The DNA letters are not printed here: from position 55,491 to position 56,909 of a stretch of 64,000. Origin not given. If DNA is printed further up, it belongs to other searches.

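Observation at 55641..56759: DJ-1/PfpI enzyme fused to two tandem FtsK-gamma DNA-binding domains, encoded 29 nt downstream of ftsK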

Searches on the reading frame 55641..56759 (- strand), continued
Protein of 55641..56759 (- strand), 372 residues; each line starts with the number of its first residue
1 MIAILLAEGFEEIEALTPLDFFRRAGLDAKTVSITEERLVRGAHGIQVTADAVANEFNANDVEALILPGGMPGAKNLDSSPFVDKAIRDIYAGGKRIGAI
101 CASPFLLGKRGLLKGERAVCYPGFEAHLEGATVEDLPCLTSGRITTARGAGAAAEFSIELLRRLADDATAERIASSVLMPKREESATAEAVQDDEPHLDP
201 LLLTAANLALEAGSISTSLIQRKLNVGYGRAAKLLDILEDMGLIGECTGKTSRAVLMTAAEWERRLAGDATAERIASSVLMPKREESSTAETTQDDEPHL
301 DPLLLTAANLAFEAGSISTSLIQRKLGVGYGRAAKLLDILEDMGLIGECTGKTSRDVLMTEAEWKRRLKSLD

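Call 12: find_encoding_contigs(protein=P0062, flank=6000, max_places=1)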
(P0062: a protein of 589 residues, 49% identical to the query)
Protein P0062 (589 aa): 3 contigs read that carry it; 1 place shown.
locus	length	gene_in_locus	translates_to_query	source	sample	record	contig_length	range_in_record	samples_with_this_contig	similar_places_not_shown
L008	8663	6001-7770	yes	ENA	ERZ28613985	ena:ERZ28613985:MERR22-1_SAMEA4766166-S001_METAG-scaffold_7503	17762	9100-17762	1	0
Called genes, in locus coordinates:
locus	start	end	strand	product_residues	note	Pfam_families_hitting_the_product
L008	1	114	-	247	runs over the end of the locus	PF08238:Sel1 (weak)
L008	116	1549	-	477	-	PF01406:tRNA-synt_1e, PF09334:tRNA-synt_1g (faint), PF09190:DALR_2 (faint)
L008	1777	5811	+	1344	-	-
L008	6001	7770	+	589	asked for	PF01965:DJ-1_PfpI, PF01580:FtsK_SpoIIIE, PF09397:FtsK_gamma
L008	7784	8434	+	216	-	-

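Call 13: search_protein_families(library=pfam, proteins=[L008:1777-5811:+, P0062, P0041, P0032, P0055, L008:7784-8434:+], max_evalue=0.001)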
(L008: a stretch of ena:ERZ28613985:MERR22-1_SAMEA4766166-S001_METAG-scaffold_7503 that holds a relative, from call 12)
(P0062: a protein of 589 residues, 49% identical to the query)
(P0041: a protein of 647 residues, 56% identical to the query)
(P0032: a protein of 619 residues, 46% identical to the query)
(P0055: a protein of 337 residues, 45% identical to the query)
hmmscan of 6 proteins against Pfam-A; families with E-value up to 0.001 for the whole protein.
L008:1777-5811:+ (1344 aa): 5 families
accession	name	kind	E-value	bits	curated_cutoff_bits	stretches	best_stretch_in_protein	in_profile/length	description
PF01580.24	FtsK_SpoIIIE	-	2.3e-57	194.4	24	1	937-1130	1-221/221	FtsK/SpoIIIE family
PF17854.6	FtsK_alpha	-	1.9e-28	99.1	22.9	1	832-930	1-101/101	FtsK alpha domain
PF09397.16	FtsK_gamma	-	4.3e-21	74.8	30.6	1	1252-1312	3-63/63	Ftsk gamma domain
PF13491.11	FtsK_4TM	-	4.5e-06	26.9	23.1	1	44-169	45-159/171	4TM region of DNA translocase FtsK/SpoIIIE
PF20703.3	nSTAND1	-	0.00031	20.9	27.1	1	951-1125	10-159/379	Novel STAND NTPase 1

P0062 (589 aa): 3 families
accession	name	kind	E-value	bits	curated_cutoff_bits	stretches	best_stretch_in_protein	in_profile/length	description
PF01965.30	DJ-1_PfpI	-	1.3e-40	139.3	26.6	1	2-161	3-164/165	DJ-1/PfpI family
PF01580.24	FtsK_SpoIIIE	-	1.3e-23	84.1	24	1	209-380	15-213/221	FtsK/SpoIIIE family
PF09397.16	FtsK_gamma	-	1.8e-09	37.6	30.6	1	514-560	3-49/63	Ftsk gamma domain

P0041 (647 aa): 5 families
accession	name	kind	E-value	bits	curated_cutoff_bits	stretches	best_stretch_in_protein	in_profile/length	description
PF01965.30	DJ-1_PfpI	-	4.1e-36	124.7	26.6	1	2-160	3-163/165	DJ-1/PfpI family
PF01580.24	FtsK_SpoIIIE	-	8.6e-28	97.7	24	1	272-461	2-219/221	FtsK/SpoIIIE family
PF09397.16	FtsK_gamma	-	7e-22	77.4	30.6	1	573-633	3-63/63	Ftsk gamma domain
PF17854.6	FtsK_alpha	-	1.8e-08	35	22.9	1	184-263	23-100/101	FtsK alpha domain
PF01935.23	DUF87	-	0.00013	22.5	23.2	1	308-349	21-61/220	Helicase HerA, central domain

P0032 (619 aa): 3 families
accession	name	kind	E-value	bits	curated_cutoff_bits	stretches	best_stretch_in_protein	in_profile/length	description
PF01965.30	DJ-1_PfpI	-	3.8e-33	115.1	26.6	1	2-161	3-164/165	DJ-1/PfpI family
PF09397.16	FtsK_gamma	-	7.8e-23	80.4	30.6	1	198-257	3-62/63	Ftsk gamma domain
PF01580.24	FtsK_SpoIIIE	-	3.1e-17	63.2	24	1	369-528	4-166/221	FtsK/SpoIIIE family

P0055 (337 aa): 3 families
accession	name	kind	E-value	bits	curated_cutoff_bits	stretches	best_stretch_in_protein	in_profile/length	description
PF01965.30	DJ-1_PfpI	-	8.3e-47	159.5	26.6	1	158-319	2-164/165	DJ-1/PfpI family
PF09397.16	FtsK_gamma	-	7.3e-24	83.7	30.6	1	14-75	2-63/63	Ftsk gamma domain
PF07685.20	GATase_3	-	0.00098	19.2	27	0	209-266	30-90/196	CobB/CobQ-like glutamine amidotransferase domain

L008:7784-8434:+ (216 aa): 0 families

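Call 19: find_related_loci(query=A1, collection=genome_contigs, flank=6000)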
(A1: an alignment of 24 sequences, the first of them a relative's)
Query A1 (372 aa) in genome_contigs; peptide patterns used: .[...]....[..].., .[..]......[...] (x = any residue, [..] = any of these).
600 stretches matched a pattern (row limit reached: there are more); 598 encode a relative of the query (tblastn E <= 1e-3); the best 80 are kept; 80 distinct loci.
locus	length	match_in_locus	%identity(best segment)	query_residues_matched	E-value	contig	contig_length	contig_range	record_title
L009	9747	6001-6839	54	1-372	1e-62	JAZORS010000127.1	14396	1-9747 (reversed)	MAG: Eubacteriales bacterium isolate T1900045552_YK20190246.MAGScoT_cleanbin_000036 SGB_7879_k141_3019497, whole genome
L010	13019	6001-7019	43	1-368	1e-54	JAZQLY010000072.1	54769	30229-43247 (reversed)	MAG: Eubacteriales bacterium isolate T1900044607_TS20190073.MAGScoT_cleanbin_000047 SGB_764_k141_622243, whole genome sh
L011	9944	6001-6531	54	1-178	5e-54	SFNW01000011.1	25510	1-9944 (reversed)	MAG: Clostridiales bacterium isolate W2P9.058 Contig651, whole genome shotgun sequence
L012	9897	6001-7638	54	1-364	8e-53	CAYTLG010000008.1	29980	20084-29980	MAG TPA_asm: uncultured Ruminococcus sp. isolate SRP350583_co2_567 genome assembly, contig: NODE_2046_length_29980_cov_9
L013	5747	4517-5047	53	1-178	1e-51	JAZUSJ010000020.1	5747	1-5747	MAG: Eubacteriales bacterium isolate T1900044846_TS20190312.MAGScoT_cleanbin_000018 SGB_2977_k141_1982176, whole genome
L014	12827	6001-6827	49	2-371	2e-51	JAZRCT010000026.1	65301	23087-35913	MAG: Eubacteriales bacterium isolate T1900045511_YK20190205.MAGScoT_cleanbin_000008 SGB_7558_k141_2767385, whole genome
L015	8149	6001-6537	51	1-178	5e-51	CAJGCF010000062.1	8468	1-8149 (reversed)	MAG: uncultured Clostridia bacterium isolate MAG09 genome assembly, contig: k141_2405934_length_8468_cov_19.0673, whole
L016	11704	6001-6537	51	1-178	2e-50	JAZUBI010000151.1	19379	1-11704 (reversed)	MAG: Eubacteriales bacterium isolate T1900045317_YK20190006.MAGScoT_cleanbin_000054 SGB_6318_k141_416328, whole genome s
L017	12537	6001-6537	53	1-178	3e-50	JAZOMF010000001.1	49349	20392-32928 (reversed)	MAG: Eubacteriales bacterium isolate T1900045650_YK20190344.MAGScoT_cleanbin_000011 SGB_8194_k141_134529, whole genome s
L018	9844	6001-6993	51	1-367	3e-50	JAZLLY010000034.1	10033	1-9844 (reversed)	MAG: Eubacteriales bacterium isolate T1900044956_TA20190011.MAGScoT_cleanbin_000007 SGB_3835_k141_173530, whole genome s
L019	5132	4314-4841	48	4-179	5e-50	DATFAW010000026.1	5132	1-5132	MAG TPA_asm: Paludibacter sp. isolate SMAG_U8512 k141_394273, whole genome shotgun sequence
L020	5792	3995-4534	48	1-180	5e-50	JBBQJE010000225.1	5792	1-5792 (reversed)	MAG: Bacteroidales bacterium isolate Co_metawrap_751 Cmw_751_k141_25112260_length_5792_cov_8.8245, whole genome shotgun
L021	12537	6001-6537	49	1-178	2e-49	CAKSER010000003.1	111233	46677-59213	MAG: uncultured Eubacteriales bacterium isolate REFINED_METABAT215_TOP10_CONTIGS_1500_ASSEMBLY_K77_MERGED__Hadza_MoBio_h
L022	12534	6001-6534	50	1-178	3e-49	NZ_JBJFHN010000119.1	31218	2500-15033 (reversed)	MAG: Porcipelethomonas sp. isolate PUUB57_bin.022 NODE_631_length_31218_cov_5.857427, whole genome shotgun sequence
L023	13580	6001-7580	49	1-365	3e-49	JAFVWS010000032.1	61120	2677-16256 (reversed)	MAG: Clostridia bacterium isolate RGIG5464 Sheep_Colon-5__c577777, whole genome shotgun sequence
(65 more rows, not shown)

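Call 22: find_encoding_contigs(protein=P0003, flank=6000, max_places=1)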
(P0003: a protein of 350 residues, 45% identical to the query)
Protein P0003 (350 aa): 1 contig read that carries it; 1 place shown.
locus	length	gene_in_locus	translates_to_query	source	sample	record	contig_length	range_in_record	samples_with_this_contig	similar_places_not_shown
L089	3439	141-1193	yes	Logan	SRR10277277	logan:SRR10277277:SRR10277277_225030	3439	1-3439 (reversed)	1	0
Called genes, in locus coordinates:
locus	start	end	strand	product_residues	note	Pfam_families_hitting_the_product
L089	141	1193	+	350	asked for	PF01965:DJ-1_PfpI, PF09397:FtsK_gamma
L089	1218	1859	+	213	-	-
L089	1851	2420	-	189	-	PF01520:Amidase_3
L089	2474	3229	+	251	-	PF01171:ATP_bind_3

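Call 23: find_encoding_contigs(protein=P0041, flank=6000, max_places=1)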
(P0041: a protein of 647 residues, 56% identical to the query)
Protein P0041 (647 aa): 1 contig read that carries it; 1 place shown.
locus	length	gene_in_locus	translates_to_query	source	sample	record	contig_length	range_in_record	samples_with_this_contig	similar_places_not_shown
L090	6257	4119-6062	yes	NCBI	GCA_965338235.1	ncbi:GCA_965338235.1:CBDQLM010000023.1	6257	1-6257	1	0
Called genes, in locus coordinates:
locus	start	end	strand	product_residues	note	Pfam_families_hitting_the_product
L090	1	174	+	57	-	?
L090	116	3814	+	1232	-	PF13491:FtsK_4TM, PF17854:FtsK_alpha, PF01580:FtsK_SpoIIIE, PF09397:FtsK_gamma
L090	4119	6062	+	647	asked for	PF01965:DJ-1_PfpI, PF17854:FtsK_alpha, PF01580:FtsK_SpoIIIE, PF09397:FtsK_gamma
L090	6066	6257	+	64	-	?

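Call 24: find_encoding_contigs(protein=P0055, flank=6000, max_places=1)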
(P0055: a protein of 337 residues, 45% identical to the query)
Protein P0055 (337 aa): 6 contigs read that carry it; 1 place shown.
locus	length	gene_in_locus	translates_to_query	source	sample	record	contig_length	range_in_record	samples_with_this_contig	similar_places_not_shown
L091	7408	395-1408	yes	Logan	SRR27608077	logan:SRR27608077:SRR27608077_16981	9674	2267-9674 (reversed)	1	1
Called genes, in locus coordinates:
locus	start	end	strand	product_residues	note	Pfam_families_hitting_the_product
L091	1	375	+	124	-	?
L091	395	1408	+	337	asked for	PF09397:FtsK_gamma, PF01965:DJ-1_PfpI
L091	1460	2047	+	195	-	PF01812:5-FTHF_cyc-lig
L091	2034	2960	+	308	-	PF02517:Rce1-like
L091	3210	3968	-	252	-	-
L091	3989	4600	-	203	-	PF01726:LexA_DNA_bind, PF00717:Peptidase_S24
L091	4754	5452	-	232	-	PF04542:Sigma70_r2, PF04545:Sigma70_r4, PF01381:HTH_3 (weak)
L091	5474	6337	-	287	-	PF03419:Peptidase_U4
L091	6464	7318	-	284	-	PF14257:DUF4349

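Call 25: find_encoding_contigs(protein=P0032, flank=6000, max_places=1)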
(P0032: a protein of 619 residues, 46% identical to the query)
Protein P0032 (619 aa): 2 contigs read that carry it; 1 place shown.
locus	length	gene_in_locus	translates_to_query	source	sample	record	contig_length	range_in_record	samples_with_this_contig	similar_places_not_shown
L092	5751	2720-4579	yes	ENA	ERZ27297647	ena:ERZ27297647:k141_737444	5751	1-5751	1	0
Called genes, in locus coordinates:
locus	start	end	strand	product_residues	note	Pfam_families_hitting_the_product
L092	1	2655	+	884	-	?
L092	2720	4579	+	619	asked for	PF01965:DJ-1_PfpI, PF09397:FtsK_gamma, PF01580:FtsK_SpoIIIE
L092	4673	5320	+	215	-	-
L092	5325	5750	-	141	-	?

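Call 39: predict_structure(alignment_id=A1)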
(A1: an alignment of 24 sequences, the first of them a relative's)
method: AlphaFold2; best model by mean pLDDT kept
length: 372 residues; sequences in the alignment: 24
mean_pLDDT: 87.6   pTM: 0.55
mean pLDDT of the five models: 87.6, 87.2, 87.1, 86.3, 85.8
residues with pLDDT >= 90: 277; 70-90: 45; 50-70: 8; < 50: 42
segments of 3 or more residues with pLDDT < 50: 184-196, 270-298
pLDDT, mean of each block of 10 residues (from residue 1): 98 98 98 98 97 98 97 97 98 98 98 98 96 98 98 98 97 88 48 52 95 95 88 91 86 92 78 44 32 47 95 95 90 92 92 90 93 75
secondary structure, 60 per line:
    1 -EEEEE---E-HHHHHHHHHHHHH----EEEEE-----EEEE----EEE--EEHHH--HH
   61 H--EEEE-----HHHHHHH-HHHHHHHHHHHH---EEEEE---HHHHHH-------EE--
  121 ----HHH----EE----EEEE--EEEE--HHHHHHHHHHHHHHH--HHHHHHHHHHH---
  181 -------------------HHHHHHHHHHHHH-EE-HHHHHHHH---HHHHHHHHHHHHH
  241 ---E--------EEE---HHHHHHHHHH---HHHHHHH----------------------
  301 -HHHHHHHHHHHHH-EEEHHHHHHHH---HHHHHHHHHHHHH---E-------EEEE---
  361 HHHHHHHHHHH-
elements in order: E2-6 H12-24 E29-33 E39-42 E47-49 E64-67 H73-79 H81-92 E96-100 H104-109 E138-141 E144-147 H150-164 H167-177 H200-212 H217-224 H228-240 E253-255 H259-268 H272-278 H302-314 E316-318 H319-326 H330-342 E354-357 H361-371
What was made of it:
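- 56169..56228 (-): Linker 1 (aa 178-197), predicted disordered. AF2 pLDDT <50 for residues 184-196 (call 39).
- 55959..56168 (-): FtsK-gamma winged-helix domain 1 (aa 198-267). AF2 pLDDT about 90 (call 39).
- On FtsK gamma domain (PF09397): AF2 gives H-H-H plus strand elements at pLDDT about 90 (call 39).
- AF2 pLDDT 87.6 with three folded domains and two disordered linkers (call 39).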

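Call 42: search_protein_representatives(alignment_id=A1)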
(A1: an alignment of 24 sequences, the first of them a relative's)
Query: 24 sequences, 275 profile positions. Proteins with E-value up to 0.001 (for the whole library): 38089; up to 1e-10: 14319; up to 1e-30: 2132. The best 150 are listed.
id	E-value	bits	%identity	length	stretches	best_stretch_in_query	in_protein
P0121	2.0e-122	424.3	-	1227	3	1-188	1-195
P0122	1.4e-120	418.3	-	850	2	1-273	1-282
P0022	2.6e-120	417.4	-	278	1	1-271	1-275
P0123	9.1e-115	399.2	-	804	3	1-194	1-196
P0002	2.5e-112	391.1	-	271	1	1-271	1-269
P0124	3.8e-111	387.3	-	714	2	1-207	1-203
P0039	2.0e-110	384.9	-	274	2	2-179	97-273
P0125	3.5e-110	384.1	-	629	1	1-264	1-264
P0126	7.0e-110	383.1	-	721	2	1-192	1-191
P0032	9.0e-110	382.8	-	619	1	1-272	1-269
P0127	4.4e-106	370.7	-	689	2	1-188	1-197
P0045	1.2e-105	369.3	-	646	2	1-187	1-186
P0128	1.2e-104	366.0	-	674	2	1-188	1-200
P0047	2.2e-104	365.1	-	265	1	1-264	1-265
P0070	6.9e-100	350.4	-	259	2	1-170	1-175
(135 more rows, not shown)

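Call 43: fold_search(model_id=the predicted structure, library=pdb)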
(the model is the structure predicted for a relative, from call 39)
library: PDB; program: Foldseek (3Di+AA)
matches with E <= 10: 1727; with E <= 0.001: 211
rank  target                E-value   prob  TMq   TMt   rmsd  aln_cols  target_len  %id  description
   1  4k2h_A                1.2e-19  1.00  0.46  0.91   1.6       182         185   35  Crystal structure of C103A mutant of DJ-1 superfamily protein STM1931 from Salmonella typhimurium (released 2013-04-24)
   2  4k2h_D                1.9e-19  1.00  0.46  0.91   1.6       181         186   35  Crystal structure of C103A mutant of DJ-1 superfamily protein STM1931 from Salmonella typhimurium (released 2013-04-24)
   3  4xll_A                1.5e-18  1.00  0.45  0.89   1.5       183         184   33  Toxoplasma gondii DJ-1, oxidized (released 2015-02-11)
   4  1q2u                  1.3e-17  1.00  0.46  0.88   1.6       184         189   25  Crystal structure of DJ-1/RS and implication on familial Parkinson's disease (released 2003-10-07)
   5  3ot1_A                1.7e-17  1.00  0.46  0.85   1.8       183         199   30  Crystal structure of VC2308 protein (released 2010-09-22)
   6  3ot1_B                2.5e-17  1.00  0.46  0.86   1.8       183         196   30  Crystal structure of VC2308 protein (released 2010-09-22)
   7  1j42                  4.3e-17  1.00  0.46  0.90   1.6       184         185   25  Crystal Structure of Human DJ-1 (released 2004-02-03)
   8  9ygx                  5.1e-17  1.00  0.46  0.89   1.7       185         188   25  I21T mutant human DJ-1 (released 2025-10-15)
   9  4mtc                  6.9e-17  1.00  0.46  0.90   1.7       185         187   25  Crystal structure of human C53A DJ-1 (released 2014-03-05)
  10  1ucf_A                7.3e-17  1.00  0.46  0.89   1.7       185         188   25  The Crystal Structure of DJ-1, a Protein Related to Male Fertility and Parkinson's Disease (released 2003-08-19)
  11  4ogf                  8.2e-17  1.00  0.46  0.90   1.6       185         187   24  Crystal Structure of Human DJ-1 with glyoxylate as substrate analog (released 2014-10-15)
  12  1pdv                  8.2e-17  1.00  0.46  0.90   1.7       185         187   25  Crystal structure of human DJ-1, P 31 2 1 space group (released 2003-06-24)
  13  2r1t_A                8.2e-17  1.00  0.46  0.90   1.7       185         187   24  dopamine quinone conjugation to DJ-1 (released 2008-08-26)
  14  3sf8_A                8.2e-17  1.00  0.47  0.89   1.8       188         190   25  Structural insights into thiol stabilization of DJ-1 (released 2011-10-05)
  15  1p5f                  1.1e-16  1.00  0.46  0.90   1.6       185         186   25  Crystal Structure of Human DJ-1 (released 2003-08-12)
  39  2ab0_A                7.1e-16  1.00  0.46  0.86   1.9       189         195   24  Crystal Structure of E. coli protein YajL (ThiJ) (released 2005-10-11)
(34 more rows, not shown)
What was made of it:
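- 56229..56759 (-): DJ-1/YajL-type domain (aa 1-177). Glu14 is at 56718-56720 and the nucleophile-elbow Cys101 at 56457-56459. Foldseek gives TM 0.85-0.91 to STM1931, human DJ-1 and YajL (call 43).
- On DJ-1/PfpI superfamily, DJ-1/YajL type (TIGR01383): Foldseek TM(target) 0.85-0.91, rmsd 1.5-1.9 A to 4k2h, 1p5f and 2ab0 (calls 39, 43).
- Foldseek TM about 0.9 to DJ-1 structures (call 43).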
